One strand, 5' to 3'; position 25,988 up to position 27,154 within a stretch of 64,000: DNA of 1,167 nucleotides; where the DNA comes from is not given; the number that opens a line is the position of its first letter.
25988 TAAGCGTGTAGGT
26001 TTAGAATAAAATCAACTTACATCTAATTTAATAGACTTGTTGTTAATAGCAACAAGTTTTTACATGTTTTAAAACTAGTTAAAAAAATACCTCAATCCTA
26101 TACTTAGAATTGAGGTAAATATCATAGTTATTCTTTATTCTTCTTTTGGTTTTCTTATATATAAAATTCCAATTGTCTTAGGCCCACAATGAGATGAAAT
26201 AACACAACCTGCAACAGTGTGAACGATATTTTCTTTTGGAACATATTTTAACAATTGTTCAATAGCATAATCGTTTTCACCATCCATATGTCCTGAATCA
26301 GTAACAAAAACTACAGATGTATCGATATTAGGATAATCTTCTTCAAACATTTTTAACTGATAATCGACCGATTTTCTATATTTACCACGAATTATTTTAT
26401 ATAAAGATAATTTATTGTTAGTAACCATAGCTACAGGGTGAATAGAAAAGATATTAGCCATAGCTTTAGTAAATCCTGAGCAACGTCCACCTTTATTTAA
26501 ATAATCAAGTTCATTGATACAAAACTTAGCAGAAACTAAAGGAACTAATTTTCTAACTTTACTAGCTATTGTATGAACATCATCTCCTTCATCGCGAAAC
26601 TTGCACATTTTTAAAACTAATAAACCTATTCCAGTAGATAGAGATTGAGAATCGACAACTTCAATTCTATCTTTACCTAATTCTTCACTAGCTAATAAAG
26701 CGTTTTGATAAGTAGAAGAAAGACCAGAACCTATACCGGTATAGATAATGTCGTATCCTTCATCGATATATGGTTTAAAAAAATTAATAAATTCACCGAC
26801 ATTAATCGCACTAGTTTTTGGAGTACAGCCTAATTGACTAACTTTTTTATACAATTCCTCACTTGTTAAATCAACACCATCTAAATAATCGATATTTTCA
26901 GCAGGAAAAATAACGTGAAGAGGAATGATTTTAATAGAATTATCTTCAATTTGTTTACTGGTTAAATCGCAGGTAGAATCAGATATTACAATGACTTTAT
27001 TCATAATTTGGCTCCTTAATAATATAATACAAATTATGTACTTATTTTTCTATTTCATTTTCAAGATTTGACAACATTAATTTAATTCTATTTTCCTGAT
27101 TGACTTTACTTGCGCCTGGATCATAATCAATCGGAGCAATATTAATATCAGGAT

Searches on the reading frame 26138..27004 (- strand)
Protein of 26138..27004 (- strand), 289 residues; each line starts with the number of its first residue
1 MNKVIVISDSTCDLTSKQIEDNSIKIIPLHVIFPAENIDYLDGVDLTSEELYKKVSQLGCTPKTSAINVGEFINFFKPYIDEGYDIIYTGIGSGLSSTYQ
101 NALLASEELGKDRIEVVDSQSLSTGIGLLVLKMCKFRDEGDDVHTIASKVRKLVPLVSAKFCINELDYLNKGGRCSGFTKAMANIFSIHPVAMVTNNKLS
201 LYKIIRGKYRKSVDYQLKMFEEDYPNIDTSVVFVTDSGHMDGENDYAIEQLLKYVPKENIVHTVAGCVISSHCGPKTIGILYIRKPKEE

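Call 54: search_protein_families(library=pfam, proteins=[window:26138-27004:-], max_evalue=0.00001)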
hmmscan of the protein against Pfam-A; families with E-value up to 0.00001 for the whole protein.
window:26138-27004:- (289 aa): 1 family
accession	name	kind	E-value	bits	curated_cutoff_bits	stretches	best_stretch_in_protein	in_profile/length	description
PF02645.21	DegV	-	2.4e-62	211.3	27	1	3-284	1-279/280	Uncharacterised protein, DegV family COG1307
